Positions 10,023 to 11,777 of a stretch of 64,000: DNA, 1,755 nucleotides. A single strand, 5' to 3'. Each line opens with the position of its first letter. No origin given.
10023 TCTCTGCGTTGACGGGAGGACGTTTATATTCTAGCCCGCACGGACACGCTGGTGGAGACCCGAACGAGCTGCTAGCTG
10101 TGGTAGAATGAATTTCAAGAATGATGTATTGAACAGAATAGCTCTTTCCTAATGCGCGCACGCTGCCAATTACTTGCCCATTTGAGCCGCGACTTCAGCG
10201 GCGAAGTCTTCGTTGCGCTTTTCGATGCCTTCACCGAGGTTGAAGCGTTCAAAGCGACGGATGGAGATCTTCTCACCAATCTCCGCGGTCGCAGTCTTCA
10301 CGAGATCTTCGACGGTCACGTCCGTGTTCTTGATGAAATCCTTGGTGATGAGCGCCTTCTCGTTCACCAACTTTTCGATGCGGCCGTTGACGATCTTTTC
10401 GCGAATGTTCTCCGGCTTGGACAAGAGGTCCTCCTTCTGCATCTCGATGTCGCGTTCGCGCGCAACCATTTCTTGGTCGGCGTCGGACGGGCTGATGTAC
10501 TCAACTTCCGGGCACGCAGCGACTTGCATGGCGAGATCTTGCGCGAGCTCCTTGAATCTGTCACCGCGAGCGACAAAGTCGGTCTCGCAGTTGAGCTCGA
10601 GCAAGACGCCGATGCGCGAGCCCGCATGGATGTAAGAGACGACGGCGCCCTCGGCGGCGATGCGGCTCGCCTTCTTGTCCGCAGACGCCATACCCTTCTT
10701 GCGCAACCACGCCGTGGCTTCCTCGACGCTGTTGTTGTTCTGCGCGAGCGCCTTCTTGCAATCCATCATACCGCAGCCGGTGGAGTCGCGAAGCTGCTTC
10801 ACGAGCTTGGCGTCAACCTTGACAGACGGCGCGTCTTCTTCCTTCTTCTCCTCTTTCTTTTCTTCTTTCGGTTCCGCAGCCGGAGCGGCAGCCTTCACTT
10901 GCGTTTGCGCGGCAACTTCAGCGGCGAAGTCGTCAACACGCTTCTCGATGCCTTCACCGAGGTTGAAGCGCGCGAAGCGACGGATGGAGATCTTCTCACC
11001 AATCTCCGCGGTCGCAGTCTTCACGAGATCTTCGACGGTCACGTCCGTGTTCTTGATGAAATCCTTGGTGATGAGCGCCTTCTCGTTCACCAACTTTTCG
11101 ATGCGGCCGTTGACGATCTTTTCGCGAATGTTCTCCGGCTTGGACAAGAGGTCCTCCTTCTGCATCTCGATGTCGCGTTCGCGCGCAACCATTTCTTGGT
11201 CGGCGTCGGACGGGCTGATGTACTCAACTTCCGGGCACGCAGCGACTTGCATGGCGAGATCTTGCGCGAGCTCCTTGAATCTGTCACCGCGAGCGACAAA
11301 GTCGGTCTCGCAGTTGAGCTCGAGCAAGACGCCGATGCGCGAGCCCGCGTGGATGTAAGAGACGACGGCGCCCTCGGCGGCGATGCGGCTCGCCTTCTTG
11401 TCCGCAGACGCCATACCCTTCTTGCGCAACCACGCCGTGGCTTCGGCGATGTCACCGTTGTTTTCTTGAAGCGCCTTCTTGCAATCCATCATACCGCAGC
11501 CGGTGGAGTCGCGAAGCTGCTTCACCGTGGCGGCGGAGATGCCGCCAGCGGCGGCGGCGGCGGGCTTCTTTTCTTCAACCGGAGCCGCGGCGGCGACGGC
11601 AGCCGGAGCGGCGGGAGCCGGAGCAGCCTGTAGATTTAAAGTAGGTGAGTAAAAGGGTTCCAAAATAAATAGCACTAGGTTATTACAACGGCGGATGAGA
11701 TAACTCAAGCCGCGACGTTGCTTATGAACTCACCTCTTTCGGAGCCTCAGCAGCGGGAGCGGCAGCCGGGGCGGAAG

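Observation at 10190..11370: Near-identical 717-bp offset duplication of the EF-Ts module inside one gene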

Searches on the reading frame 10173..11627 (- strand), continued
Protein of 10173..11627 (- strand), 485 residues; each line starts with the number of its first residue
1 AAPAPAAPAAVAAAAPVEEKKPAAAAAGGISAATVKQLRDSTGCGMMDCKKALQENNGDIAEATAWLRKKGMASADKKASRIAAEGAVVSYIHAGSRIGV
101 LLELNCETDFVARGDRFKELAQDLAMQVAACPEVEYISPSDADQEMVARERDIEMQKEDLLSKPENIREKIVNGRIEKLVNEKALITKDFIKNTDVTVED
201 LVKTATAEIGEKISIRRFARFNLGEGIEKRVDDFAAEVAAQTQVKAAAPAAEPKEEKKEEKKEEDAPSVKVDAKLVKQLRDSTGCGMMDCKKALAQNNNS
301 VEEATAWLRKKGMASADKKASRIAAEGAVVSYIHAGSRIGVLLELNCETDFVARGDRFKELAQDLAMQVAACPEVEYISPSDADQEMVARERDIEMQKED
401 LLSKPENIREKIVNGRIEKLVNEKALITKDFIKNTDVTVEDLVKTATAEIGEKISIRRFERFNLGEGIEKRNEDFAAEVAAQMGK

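Call 54: find_encoding_contigs(protein=P0123, flank=2500, max_places=5)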
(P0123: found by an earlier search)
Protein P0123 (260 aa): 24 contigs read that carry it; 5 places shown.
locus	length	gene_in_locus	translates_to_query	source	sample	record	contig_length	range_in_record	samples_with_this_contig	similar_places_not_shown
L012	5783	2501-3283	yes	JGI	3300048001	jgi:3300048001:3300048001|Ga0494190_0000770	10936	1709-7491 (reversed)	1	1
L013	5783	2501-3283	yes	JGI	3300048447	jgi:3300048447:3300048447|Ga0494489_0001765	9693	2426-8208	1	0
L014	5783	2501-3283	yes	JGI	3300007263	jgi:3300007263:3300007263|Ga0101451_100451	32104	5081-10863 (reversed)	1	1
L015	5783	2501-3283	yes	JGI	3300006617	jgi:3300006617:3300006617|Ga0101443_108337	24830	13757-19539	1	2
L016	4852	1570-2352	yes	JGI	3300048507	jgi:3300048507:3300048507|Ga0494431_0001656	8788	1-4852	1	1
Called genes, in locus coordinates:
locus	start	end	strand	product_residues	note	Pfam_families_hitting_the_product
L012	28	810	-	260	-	PF02325:CCB3_YggT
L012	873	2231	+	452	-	-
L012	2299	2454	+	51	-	-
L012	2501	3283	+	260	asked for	PF25025:EF-Ts_N (weak), PF00889:EF_TS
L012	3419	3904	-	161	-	-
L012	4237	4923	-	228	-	PF00355:Rieske (weak), PF13806:Rieske_2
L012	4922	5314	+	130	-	-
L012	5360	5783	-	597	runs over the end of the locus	PF23456:CSDE1 (faint), PF00313:CSD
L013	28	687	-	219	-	PF02325:CCB3_YggT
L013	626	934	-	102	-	-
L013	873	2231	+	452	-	-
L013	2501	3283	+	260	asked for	PF25025:EF-Ts_N (weak), PF00889:EF_TS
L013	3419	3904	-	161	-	-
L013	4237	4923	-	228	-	PF00355:Rieske (weak), PF13806:Rieske_2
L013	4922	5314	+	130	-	-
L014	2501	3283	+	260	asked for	PF25025:EF-Ts_N (weak), PF00889:EF_TS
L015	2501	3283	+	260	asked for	PF25025:EF-Ts_N (weak), PF00889:EF_TS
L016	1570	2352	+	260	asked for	PF25025:EF-Ts_N (weak), PF00889:EF_TS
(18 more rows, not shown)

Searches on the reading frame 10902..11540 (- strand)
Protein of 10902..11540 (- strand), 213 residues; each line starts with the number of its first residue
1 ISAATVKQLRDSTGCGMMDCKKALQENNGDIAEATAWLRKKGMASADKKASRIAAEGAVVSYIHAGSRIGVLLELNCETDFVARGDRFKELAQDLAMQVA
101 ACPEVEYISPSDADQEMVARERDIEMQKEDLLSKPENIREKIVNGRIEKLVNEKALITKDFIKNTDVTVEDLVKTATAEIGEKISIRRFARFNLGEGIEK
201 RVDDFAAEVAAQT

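Call 40: search_solved_structures(query=window:10902-11540:-, show_alignments=1)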
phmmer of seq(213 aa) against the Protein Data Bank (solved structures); distinct sequences matched with E-value up to 0.001: 9.
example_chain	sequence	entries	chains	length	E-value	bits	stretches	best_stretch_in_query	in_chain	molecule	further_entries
1aip_C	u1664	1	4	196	1.7e-47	164.7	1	5-195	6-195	ELONGATION FACTOR TS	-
1efu_B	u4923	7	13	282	2.6e-41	144.6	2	1-104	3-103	ELONGATION FACTOR TS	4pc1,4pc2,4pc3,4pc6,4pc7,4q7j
3mmp_A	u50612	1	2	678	4.6e-40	140.5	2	1-103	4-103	Elongation factor Tu 2, Elongation factor Ts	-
4r71_A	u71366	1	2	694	4.9e-40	140.4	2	1-103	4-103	Elongation factor Ts, Elongation factor Tu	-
3agp_A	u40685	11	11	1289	2.5e-39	138.1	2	1-103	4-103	Elongation factor Ts, Elongation factor Tu, LINKER, Q beta replicase | Elongation factor Ts, Elongation factor Tu 1, LINKER, Q beta replicase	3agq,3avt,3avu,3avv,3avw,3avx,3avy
1tfe_A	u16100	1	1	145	9e-34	120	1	54-195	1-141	ELONGATION FACTOR TS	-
7vmx_A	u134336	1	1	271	1.7e-27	99.5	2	2-103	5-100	Elongation factor Ts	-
1xb2_B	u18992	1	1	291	4.3e-14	55.9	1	6-98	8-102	Elongation factor Ts, mitochondrial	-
2cp9_A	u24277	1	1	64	0.00011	25.2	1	6-51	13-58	Elongation factor Ts, mitochondrial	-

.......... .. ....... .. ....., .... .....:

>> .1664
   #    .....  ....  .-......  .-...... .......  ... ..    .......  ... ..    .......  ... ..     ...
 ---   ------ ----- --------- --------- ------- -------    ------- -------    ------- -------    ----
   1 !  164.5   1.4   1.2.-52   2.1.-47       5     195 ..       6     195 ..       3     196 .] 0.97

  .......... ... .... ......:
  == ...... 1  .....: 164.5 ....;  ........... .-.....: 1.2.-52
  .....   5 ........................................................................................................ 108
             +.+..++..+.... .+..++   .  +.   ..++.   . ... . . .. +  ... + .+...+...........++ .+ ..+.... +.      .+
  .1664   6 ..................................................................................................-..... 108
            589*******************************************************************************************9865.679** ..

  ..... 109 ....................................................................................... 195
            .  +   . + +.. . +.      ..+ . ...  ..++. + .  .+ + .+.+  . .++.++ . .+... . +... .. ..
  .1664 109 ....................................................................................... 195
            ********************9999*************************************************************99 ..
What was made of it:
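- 10902..11540 (-): EF-Ts module 1 (213 codons): an N-terminal UBA-like EF-Tu-binding domain plus the core/dimerisation domain. The module aligns end to end with the 196-aa Thermus thermophilus EF-Ts 1AIP_C at E 1.7e-47 (call 40).
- On EF-Ts, short (Thermus/cyanobacterial-type) form: 1AIP_C residues 6-195 align to module residues 5-195, E 1.7e-47 (call 40).
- Closest known: Thermus thermophilus EF-Ts. Same: Each module aligns end to end with the 196-aa protein (E 1.7e-47, call 40).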
